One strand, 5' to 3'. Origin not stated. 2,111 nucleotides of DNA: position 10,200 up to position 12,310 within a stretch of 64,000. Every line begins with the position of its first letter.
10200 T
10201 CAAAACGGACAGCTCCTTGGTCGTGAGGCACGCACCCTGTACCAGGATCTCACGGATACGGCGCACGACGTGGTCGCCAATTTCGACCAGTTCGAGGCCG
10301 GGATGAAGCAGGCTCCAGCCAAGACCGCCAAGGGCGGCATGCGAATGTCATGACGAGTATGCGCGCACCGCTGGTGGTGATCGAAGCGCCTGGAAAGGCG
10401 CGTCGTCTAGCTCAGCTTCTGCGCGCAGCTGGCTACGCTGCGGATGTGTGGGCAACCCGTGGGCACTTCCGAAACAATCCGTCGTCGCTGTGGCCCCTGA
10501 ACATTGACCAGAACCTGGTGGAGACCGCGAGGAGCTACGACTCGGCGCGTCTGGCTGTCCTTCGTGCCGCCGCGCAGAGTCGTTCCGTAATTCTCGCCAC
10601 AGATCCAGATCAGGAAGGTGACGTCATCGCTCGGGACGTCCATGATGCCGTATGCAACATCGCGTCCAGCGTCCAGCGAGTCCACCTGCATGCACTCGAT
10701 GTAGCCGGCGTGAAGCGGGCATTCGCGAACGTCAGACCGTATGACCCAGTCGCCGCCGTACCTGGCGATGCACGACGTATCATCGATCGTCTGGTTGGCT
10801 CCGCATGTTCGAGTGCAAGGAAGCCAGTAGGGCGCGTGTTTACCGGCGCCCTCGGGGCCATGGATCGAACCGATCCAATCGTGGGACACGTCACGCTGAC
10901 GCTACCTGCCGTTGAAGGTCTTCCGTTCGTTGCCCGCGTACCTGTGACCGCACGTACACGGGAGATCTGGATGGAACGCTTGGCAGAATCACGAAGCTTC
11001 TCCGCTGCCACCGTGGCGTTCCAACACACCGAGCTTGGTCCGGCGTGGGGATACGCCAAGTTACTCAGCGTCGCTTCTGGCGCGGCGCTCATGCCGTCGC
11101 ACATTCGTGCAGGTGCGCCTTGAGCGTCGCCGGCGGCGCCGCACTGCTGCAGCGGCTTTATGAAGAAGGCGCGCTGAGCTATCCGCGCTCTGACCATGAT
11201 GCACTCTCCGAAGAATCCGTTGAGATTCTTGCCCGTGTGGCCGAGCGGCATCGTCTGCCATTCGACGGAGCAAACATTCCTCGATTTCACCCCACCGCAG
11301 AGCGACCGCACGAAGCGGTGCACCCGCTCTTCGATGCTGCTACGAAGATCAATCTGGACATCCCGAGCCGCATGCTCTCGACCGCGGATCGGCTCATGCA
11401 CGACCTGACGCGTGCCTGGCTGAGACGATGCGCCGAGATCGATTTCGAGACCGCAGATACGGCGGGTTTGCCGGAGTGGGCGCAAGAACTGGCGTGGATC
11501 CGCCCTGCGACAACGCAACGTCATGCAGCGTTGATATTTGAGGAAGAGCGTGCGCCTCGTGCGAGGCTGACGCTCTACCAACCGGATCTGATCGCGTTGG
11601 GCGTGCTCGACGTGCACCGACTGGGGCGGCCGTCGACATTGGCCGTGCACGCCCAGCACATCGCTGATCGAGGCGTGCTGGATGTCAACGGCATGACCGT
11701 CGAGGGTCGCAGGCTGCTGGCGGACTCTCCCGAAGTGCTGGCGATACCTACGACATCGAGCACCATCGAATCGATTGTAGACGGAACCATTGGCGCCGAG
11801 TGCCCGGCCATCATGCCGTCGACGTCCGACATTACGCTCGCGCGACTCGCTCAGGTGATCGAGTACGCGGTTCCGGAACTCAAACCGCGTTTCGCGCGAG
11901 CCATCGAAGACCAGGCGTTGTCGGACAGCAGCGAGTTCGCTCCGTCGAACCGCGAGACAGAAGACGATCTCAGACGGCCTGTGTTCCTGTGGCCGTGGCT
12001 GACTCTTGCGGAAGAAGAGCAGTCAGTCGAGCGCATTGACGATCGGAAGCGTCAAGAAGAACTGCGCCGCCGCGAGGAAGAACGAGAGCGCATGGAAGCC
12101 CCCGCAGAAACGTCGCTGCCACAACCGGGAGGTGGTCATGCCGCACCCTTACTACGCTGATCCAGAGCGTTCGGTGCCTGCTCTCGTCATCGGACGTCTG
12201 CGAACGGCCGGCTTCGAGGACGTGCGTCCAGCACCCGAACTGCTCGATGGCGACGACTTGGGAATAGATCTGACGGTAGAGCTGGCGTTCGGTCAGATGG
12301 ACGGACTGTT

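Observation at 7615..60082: Element-wide 26-bp inverted-repeat operator family (GTGYGTA-N12-TACRCAC) overlapping -10 elements of at least six promoters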

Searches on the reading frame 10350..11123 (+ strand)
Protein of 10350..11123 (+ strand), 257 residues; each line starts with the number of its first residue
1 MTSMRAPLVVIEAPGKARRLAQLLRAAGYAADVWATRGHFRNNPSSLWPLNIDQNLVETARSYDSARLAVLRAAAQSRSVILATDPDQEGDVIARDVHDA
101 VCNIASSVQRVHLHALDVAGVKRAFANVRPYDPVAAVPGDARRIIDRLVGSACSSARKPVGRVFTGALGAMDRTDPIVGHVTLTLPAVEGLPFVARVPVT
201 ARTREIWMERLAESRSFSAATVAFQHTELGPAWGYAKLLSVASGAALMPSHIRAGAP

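Call 10: search_protein_families(library=ncbifam, proteins=[window:10350-11123:+], max_evalue=0.01)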
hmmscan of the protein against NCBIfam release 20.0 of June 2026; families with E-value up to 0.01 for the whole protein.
window:10350-11123:+ (257 aa): 11 families
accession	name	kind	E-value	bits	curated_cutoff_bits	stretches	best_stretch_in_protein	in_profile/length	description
TIGR01051.1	topA_bact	equivalog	2.4e-15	56.6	456.4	1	8-154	1-156/632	type I DNA topoisomerase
NF004966.0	PRK06319.1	equivalog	1.4e-11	43.3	868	1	4-154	1-150/862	DNA topoisomerase I/SWI domain fusion protein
TIGR01054.1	rgy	equivalog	6e-10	37.3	471.7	1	71-155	712-797/1172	reverse gyrase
NF005829.0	PRK07726.1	subfamily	5.9e-09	35.1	597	1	72-133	88-148/669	DNA topoisomerase 3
TIGR01056.1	topB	subfamily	2.2e-08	33.1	515.75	1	77-152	97-175/706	DNA topoisomerase III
NF005555.0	PRK07220.1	equivalog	2.4e-07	29.5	635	1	69-152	90-175/740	DNA topoisomerase I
NF006451.0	PRK08780.1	equivalog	3.7e-07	28.9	1265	1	5-154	2-155/824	DNA topoisomerase I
TIGR01057.1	topA_arch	equivalog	4.2e-06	25.3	458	1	67-156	83-172/618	DNA topoisomerase I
NF011532.0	PRK14973.1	equivalog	1.1e-05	23.5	930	1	73-152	93-174/936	DNA topoisomerase I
NF004438.0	PRK05776.1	equivalog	5e-05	21.7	793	1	59-154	85-180/677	DNA topoisomerase I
TIGR00334.1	5S_RNA_mat_M5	equivalog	0.00027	21.1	110.65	1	63-107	33-77/174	ribonuclease M5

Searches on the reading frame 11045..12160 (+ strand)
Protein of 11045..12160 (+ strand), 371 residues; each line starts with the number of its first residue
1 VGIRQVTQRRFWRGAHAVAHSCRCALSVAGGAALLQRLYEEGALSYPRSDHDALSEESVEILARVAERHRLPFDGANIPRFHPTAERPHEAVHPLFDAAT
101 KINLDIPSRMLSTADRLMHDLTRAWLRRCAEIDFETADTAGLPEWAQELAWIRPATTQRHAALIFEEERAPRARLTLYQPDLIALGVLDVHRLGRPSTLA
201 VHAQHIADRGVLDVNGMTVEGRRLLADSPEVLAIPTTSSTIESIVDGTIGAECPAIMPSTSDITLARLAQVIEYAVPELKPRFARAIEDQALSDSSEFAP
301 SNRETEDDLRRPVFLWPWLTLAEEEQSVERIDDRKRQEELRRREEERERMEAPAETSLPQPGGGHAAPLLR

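Call 10: search_protein_families(library=ncbifam, proteins=[window:11045-12160:+], max_evalue=0.01)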
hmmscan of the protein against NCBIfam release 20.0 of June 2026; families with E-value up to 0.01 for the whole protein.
window:11045-12160:+ (371 aa): 1 family
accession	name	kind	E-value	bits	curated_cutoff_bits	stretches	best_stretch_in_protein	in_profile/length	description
NF005829.0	PRK07726.1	subfamily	0.0097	14.6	597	0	33-66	303-337/669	DNA topoisomerase 3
